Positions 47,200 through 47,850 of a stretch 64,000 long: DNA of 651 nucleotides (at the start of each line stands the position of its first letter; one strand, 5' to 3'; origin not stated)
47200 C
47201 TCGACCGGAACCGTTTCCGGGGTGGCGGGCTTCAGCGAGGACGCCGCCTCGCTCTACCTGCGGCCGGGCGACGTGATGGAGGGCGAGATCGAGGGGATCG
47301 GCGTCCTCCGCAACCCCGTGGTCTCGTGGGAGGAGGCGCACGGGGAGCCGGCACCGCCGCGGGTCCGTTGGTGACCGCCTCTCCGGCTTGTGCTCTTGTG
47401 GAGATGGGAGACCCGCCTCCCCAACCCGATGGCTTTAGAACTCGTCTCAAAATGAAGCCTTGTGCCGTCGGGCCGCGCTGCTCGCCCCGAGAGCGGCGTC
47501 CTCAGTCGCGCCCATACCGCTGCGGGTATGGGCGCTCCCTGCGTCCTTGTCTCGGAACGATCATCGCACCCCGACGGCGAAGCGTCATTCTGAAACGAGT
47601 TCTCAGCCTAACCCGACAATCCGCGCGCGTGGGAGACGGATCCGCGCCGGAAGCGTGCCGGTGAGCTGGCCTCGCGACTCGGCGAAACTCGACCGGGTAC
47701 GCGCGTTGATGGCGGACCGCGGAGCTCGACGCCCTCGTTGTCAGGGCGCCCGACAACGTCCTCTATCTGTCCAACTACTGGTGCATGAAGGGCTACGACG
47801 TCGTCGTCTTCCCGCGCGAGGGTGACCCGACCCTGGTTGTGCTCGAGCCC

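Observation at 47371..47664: Family-B MITE-like element, copy 1, embedded in a 97-codon ORF that bridges the FAH and M24 genes with GTGA overlaps at both ends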

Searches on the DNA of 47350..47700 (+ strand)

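Call 14: search_rna_families(source=window, start=47350, end=47700, threshold=evalue, max_evalue=10, show_alignments=3)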
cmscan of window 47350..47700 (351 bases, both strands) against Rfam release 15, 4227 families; matches with E-value up to 10: 3.
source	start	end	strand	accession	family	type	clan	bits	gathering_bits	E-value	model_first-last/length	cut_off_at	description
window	47484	47585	+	RF03074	Rhodo-rpoB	Cis-reg;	-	21.4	33.6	0.2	1-93/93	no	Rhodo-rpoB RNA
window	47464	47541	+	RF03078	chrB-a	Cis-reg;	-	13.3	43.9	7.6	1-80/80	no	chrB-a RNA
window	47662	47700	+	RF01678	P37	Gene; sRNA;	-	12.4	50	9.5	1-46/62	3'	Pseudomonas sRNA P37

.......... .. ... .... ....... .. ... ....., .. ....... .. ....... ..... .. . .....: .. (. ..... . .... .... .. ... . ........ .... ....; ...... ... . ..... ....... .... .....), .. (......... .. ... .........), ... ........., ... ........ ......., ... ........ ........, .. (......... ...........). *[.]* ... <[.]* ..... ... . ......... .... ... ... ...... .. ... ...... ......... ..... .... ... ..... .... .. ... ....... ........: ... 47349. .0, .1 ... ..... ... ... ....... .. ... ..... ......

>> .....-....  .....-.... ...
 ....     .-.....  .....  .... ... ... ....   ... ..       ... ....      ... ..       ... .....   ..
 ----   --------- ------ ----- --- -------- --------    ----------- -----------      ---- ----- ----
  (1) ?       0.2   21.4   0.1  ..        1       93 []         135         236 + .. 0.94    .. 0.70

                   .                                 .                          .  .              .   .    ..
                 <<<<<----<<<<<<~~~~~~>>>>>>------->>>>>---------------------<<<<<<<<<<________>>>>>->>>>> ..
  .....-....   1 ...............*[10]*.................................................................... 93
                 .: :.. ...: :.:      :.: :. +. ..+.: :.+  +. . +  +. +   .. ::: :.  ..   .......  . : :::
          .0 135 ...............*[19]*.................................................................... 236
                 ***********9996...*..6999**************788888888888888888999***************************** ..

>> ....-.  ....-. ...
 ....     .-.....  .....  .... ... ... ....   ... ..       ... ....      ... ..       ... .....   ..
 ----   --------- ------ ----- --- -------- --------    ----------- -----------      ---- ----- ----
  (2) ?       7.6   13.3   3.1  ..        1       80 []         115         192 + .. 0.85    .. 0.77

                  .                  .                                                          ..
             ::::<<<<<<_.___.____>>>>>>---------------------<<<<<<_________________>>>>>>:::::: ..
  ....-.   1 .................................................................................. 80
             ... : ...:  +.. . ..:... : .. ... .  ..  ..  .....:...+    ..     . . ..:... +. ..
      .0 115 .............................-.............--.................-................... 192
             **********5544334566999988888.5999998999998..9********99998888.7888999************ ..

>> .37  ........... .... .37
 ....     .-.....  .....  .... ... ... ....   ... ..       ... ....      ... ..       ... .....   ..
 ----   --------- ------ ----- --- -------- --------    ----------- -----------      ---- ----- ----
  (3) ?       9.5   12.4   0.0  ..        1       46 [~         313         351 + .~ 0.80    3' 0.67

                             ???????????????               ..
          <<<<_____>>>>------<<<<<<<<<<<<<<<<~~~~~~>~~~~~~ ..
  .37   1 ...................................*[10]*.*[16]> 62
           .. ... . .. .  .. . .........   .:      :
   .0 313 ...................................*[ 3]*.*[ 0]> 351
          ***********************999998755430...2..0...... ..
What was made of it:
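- On Described structured RNA families (Rfam 15): The best sub-threshold hit on the region is Rhodo-rpoB at E = 0.2 (call 14).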

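Call 28: build_rna_model(alignment_id=A2, structure=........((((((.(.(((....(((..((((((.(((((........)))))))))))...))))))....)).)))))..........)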
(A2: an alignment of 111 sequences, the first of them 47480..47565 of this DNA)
Model R1 built from alignment A2 (111 sequences, 91 columns); structure: as given.
model positions 85; base pairs 24; branch points 0; effective number of sequences 3.14; information 0.669 bits per position. Calibrated on 0.2 Mb of random sequence (short: E-values are rough).
structure used (alignment columns):
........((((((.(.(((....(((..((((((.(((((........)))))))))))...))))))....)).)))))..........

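Call 29: search_with_rna_model(model_id=R1, source=window, filters=off, max_evalue=10, show_alignments=4)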
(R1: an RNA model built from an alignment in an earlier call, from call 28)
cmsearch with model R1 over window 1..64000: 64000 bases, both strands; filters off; matches with E-value up to 10: 108.
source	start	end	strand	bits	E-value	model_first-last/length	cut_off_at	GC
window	47479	47565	+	85.7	1.1e-20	1-85/85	no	0.68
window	58658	58741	+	81.5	1.4e-19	1-85/85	no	0.67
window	41420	41485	-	16.1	0.047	1-85/85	no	0.67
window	63727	63822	+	15.1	0.09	1-85/85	no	0.71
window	29635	29711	-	15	0.092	1-85/85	no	0.75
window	54160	54231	-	14.4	0.13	1-85/85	no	0.71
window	61616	61691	-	14.1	0.16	1-85/85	no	0.74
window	50776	50858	-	13.1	0.3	1-85/85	no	0.75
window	33762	33851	+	13.1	0.31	1-85/85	no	0.72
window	50655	50693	-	13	0.33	1-85/85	no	0.79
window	62264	62320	-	11.6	0.77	1-85/85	no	0.65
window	47508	47535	-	11.1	1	29-55/85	no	0.75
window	45692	45767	-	11.1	1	1-85/85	no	0.72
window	44651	44712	+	11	1.1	1-85/85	no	0.76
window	49871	49950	-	10.9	1.2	1-85/85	no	0.71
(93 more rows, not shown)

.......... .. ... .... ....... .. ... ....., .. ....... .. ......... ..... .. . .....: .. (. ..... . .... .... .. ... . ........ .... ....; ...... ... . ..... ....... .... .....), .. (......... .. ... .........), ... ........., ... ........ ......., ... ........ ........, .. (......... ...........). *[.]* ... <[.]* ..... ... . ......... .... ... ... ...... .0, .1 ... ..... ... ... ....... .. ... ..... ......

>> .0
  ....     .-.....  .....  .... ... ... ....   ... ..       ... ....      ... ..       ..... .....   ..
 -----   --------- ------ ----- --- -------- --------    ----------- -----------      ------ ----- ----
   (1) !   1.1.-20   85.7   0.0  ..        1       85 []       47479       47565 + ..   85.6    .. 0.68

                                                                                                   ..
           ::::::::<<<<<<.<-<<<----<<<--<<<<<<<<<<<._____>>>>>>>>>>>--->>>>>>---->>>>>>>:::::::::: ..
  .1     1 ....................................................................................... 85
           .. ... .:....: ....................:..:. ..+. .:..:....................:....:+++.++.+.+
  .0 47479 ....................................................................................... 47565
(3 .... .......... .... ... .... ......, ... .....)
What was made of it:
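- Checked: The next hit scores 16 bits (call 29).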

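Call 31: search_with_rna_model(model_id=R1, sources=[L001, L002, L003, L004, L005, L006, L007, L008, L009, L010, L011, L012, L013, L014, L015, L016, L017, L018, L019, L020, L021, L022, L023, L024, L025, L026, L027, L028, L029, L030, L031, L032, L033, L034, L035, L036, L037, L038, L039, L040, L041, L042, L043, L044, L045, L046, L047, L048, L049, L050, L051, L052, L053, L054, L055, L056, L057, L058, L059, L060, L061, L062, L063, L064, L065, L066, L067, L068, L069, L070, L071, L072, L073, L074, L075, L076, L077, L078, L079, L080, L081, L082, L083, L084, L085, L086, L087, L088, L089, L090, L091, L092, L093, L094, L095, L096, L097, L098, L099, L100], max_evalue=0.001)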
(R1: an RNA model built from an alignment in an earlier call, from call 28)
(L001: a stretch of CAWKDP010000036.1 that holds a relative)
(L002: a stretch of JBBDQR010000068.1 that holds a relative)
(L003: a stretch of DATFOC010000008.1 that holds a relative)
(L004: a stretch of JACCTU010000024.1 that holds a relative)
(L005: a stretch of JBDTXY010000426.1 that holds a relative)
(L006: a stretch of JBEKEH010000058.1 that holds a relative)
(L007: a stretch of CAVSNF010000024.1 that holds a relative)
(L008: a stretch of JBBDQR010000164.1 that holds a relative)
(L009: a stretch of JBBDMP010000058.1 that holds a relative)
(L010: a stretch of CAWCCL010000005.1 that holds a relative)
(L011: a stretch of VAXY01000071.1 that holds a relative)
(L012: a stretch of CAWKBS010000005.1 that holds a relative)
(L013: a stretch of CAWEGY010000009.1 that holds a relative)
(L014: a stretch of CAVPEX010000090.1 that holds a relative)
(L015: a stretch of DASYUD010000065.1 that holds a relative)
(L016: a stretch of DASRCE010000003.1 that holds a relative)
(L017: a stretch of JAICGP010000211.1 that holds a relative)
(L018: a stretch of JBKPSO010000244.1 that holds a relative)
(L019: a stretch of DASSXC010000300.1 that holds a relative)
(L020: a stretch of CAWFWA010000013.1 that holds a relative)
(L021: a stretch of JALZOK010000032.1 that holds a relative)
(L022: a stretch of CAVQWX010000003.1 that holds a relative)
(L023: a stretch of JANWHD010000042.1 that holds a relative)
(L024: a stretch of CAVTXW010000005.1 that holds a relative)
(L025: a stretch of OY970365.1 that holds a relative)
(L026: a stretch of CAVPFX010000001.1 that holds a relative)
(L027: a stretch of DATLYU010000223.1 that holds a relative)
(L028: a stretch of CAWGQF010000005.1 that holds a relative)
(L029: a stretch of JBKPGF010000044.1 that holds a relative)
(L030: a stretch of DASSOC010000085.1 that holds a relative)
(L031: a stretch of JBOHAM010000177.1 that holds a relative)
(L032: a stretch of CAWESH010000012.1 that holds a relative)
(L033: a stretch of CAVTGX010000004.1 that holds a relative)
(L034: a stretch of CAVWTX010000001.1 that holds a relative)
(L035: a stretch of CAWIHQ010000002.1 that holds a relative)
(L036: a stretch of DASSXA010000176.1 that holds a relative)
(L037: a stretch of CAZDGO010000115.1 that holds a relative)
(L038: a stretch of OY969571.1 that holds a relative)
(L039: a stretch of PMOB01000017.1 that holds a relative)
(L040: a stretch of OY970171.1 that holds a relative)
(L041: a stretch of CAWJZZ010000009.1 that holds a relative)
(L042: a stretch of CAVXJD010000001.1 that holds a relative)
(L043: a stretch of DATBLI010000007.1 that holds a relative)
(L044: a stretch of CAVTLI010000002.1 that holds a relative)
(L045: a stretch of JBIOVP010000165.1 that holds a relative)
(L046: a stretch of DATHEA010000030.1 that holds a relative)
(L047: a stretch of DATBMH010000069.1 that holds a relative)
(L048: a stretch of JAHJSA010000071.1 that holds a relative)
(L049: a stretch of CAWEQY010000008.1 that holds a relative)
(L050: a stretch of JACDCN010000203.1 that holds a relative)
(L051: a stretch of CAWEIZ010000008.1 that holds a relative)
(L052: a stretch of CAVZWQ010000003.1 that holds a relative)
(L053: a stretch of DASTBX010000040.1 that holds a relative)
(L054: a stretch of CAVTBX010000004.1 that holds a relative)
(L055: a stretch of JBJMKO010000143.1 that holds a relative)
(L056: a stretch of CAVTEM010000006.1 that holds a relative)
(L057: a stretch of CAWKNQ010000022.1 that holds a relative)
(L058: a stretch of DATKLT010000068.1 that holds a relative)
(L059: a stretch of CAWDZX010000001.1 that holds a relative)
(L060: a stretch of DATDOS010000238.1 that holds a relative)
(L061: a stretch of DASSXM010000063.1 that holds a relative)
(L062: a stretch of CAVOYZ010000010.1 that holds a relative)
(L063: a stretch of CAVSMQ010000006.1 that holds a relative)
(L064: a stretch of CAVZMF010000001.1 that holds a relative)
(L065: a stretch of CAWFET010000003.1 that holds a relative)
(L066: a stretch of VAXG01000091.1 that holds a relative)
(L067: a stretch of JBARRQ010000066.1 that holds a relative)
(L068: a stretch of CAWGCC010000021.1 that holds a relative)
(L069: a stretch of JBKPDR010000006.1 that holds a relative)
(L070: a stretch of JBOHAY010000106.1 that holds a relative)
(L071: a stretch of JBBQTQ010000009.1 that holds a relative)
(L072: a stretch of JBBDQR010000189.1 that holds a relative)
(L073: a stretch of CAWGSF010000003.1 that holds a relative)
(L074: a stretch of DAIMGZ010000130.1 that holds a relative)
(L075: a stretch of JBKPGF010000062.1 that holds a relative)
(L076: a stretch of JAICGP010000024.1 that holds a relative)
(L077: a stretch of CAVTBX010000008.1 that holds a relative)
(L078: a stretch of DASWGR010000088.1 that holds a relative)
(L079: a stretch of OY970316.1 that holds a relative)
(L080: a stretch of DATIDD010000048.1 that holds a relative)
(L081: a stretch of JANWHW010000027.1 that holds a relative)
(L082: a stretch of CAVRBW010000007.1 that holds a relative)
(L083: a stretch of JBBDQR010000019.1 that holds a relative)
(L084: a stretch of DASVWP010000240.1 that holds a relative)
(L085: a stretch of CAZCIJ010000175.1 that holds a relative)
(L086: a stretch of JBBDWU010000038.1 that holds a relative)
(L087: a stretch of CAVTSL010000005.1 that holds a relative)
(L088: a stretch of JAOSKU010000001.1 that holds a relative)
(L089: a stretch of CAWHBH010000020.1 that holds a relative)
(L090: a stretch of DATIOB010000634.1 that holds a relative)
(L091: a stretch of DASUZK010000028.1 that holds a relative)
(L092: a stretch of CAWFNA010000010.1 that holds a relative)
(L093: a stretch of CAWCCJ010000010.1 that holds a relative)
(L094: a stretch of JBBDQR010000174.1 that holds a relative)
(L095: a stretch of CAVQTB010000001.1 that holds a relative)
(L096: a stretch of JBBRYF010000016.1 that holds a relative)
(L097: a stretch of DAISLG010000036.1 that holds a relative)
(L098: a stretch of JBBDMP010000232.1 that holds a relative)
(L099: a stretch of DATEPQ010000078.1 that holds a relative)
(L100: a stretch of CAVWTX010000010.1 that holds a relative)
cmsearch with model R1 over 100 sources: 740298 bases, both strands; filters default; matches with E-value up to 0.001: 112.
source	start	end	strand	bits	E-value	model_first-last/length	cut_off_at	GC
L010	6339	6422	+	91.5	3.4e-21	1-85/85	no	0.7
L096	3292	3376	+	91.4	3.8e-21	1-85/85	no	0.68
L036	4264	4348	+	89.8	9.7e-21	1-85/85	no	0.66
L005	1025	1108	-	89.6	1.1e-20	1-85/85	no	0.68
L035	2468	2551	+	89.4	1.2e-20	1-85/85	no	0.69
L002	5154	5238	+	89.3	1.3e-20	1-85/85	no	0.66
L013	3091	3176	+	88.7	1.9e-20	1-85/85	no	0.66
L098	6447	6532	-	88.7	1.9e-20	1-85/85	no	0.66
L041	3815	3898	+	88.6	2.1e-20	1-85/85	no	0.69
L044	6929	7012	-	88.4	2.4e-20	1-85/85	no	0.67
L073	7019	7103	-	88.1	2.8e-20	1-85/85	no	0.67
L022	7043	7127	-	87.8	3.5e-20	1-85/85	no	0.72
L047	7072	7157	+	87.6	3.8e-20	1-85/85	no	0.67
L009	7512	7598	-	87.5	4e-20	1-85/85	no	0.67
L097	1794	1877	+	87.4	4.4e-20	1-85/85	no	0.65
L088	7068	7150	+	87.2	4.8e-20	1-85/85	no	0.75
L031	304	389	-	87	5.5e-20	1-85/85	no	0.72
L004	5734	5817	-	86.1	9.6e-20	1-85/85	no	0.7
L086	5552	5637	-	86.1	9.7e-20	1-85/85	no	0.67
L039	687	770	-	86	1e-19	1-85/85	no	0.69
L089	3644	3726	+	85.9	1.1e-19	1-85/85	no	0.7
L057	2031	2114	-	85.8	1.1e-19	1-85/85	no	0.65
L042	6413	6495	-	85.6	1.3e-19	1-85/85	no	0.65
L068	6152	6237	-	85.4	1.5e-19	1-85/85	no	0.69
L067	577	661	-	85.2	1.7e-19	1-85/85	no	0.67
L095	5551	5635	-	85.2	1.7e-19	1-85/85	no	0.72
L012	2978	3063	-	85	1.9e-19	1-85/85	no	0.66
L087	6501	6585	-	84.3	2.9e-19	1-85/85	no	0.68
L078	3914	3997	-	84.2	3.2e-19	1-85/85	no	0.68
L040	5283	5366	-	84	3.7e-19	1-85/85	no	0.69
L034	1739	1824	-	83.8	4e-19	1-85/85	no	0.65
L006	4386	4469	-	83.3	5.5e-19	1-85/85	no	0.69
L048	6387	6469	-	83.1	6.3e-19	1-85/85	no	0.72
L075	4527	4612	-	82.5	8.7e-19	1-85/85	no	0.71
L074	2916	3001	-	82.5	8.7e-19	1-85/85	no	0.71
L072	3430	3515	+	82.2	1.1e-18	1-85/85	no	0.63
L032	1930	2013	-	81.9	1.3e-18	1-85/85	no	0.62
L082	1853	1937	+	81.7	1.4e-18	1-85/85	no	0.66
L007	4638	4720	-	81.5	1.6e-18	1-85/85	no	0.6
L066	4165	4248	+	81.4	1.7e-18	1-85/85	no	0.74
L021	7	90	+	80.9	2.4e-18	1-85/85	no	0.67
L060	4747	4829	-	80.8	2.6e-18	1-85/85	no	0.6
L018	7021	7105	-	80.7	2.7e-18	1-85/85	no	0.71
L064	6893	6977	-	80.7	2.7e-18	1-85/85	no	0.68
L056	346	431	-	80.7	2.7e-18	1-85/85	no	0.7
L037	3152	3236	-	80.5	3.1e-18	1-85/85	no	0.74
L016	1597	1680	-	80.5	3.1e-18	1-85/85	no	0.7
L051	6173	6255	+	80.4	3.3e-18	1-85/85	no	0.66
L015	2783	2866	-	80.2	3.7e-18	1-85/85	no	0.7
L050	2909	2993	-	79.7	5e-18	1-85/85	no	0.67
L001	1082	1165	-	79.4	5.9e-18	1-85/85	no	0.71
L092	1481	1563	+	79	7.7e-18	1-85/85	no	0.69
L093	3884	3966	-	78.9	8.4e-18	1-85/85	no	0.67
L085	5946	6031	+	78.7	9.1e-18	1-85/85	no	0.65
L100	6691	6776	+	78.7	9.2e-18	1-85/85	no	0.66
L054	632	715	-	78.3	1.2e-17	1-85/85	no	0.68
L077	4132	4215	+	78.3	1.2e-17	1-85/85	no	0.68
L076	3346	3432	-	78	1.4e-17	1-85/85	no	0.67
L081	2430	2512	+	77.9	1.5e-17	1-85/85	no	0.7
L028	1797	1881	-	76.6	3.3e-17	1-85/85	no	0.68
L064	1334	1418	-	76.3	4e-17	1-85/85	no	0.72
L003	3658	3744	-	75.9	5.1e-17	1-85/85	no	0.66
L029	5947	6032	-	75.9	5.3e-17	1-85/85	no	0.64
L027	367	451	-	75.8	5.6e-17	1-85/85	no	0.69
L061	6814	6898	+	74.7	1.1e-16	1-85/85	no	0.71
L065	344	427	+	74.3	1.4e-16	1-85/85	no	0.7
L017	3993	4077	+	74.2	1.5e-16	1-85/85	no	0.71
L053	3346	3432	-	74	1.7e-16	1-85/85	no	0.67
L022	7448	7531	+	73.9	1.8e-16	1-85/85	no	0.71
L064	1908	1992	-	72.6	3.9e-16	1-85/85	no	0.69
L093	6337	6419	-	72.4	4.5e-16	1-85/85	no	0.71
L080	2154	2236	+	72.2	5.1e-16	1-85/85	no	0.73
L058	5182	5263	+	72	5.7e-16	1-85/85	no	0.66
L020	6918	6999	-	71.9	6.2e-16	1-85/85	no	0.67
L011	2692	2776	+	71.9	6.2e-16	1-85/85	no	0.71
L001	5195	5277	-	71.2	9.4e-16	1-85/85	no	0.64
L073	2123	2206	-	70.8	1.2e-15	1-85/85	no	0.67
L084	2102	2183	+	70.3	1.7e-15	1-85/85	no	0.63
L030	5261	5342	-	70.2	1.8e-15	1-85/85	no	0.65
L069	6084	6170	+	70.1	1.8e-15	1-85/85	no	0.63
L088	2187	2269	-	69.9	2.2e-15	1-85/85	no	0.72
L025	7007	7088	-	69.8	2.2e-15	1-85/85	no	0.63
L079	4850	4931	+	69.7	2.4e-15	1-85/85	no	0.71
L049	2044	2125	+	69.5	2.8e-15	1-85/85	no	0.68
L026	2015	2097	-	68.9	4e-15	1-85/85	no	0.66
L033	629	710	-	68.6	4.8e-15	1-85/85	no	0.71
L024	3675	3756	-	68.3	5.5e-15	1-85/85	no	0.73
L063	5290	5371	-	68.1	6.4e-15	1-85/85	no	0.66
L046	3628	3709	-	67.5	9.3e-15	1-85/85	no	0.66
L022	2596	2679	+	67.1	1.2e-14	1-85/85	no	0.73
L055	3235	3316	+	66.6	1.7e-14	1-85/85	no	0.74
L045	5780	5861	+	66.5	1.8e-14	1-85/85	no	0.7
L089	2947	3030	-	65.7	2.8e-14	1-85/85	no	0.62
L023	6116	6197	+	65.7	2.8e-14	1-85/85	no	0.7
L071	178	263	-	64.6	5.7e-14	1-85/85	no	0.73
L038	793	874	-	63.2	1.3e-13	1-85/85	no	0.67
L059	1871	1952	+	62.9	1.6e-13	1-85/85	no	0.74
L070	3512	3633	-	62.7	1.8e-13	1-85/85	no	0.57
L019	7521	7602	-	62.7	1.8e-13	1-85/85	no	0.65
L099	1894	1974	+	62.4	2.2e-13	1-85/85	no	0.68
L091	389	470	-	61.9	2.9e-13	1-85/85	no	0.7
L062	1380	1464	+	61.8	3.2e-13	1-85/85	no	0.72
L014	1858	1939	+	61.8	3.2e-13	1-85/85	no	0.71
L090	771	853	-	57.9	3.4e-12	1-85/85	no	0.72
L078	7220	7302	-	45.3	8.1e-09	1-85/85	no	0.73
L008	1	58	+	44.9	1.1e-08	27-85/85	5'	0.66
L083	2970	3049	+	42.2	5.7e-08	1-85/85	no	0.71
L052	1241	1344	+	36.4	2e-06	1-85/85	no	0.68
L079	4957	5059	-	36.4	2e-06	1-85/85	no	0.63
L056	1494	1552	-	30.4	8.2e-05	1-85/85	no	0.71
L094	7136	7183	-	30.1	0.0001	38-85/85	5'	0.69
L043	963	1106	+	27.4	0.00052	1-85/85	no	0.7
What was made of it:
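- About 14 extra copies were found in 740 kb of flanks (call 31).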

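Call 65: search_dna_similar(query=window:47430-47610:+, collection=plasmids, mode=distant, max_evalue=0.001, max_rows=15)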
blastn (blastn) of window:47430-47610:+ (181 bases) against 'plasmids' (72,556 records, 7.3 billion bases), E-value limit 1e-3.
No match.
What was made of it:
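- Tried and rejected: Plasmid relatives: none (call 65).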

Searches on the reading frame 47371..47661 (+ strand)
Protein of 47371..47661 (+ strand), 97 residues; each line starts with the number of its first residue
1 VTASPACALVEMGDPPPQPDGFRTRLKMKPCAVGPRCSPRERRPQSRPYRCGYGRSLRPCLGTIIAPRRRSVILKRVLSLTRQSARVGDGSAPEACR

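Call 37: search_protein_families(library=pfam, proteins=[window:47371-47661:+], max_evalue=0.01)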
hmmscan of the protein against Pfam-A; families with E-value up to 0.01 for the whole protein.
window:47371-47661:+ (97 aa): 0 families
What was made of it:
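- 47371..47664 (+): The 97-codon ORF of the finding: open in the sequence as given, but not a gene. It has no Pfam family (call 37).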
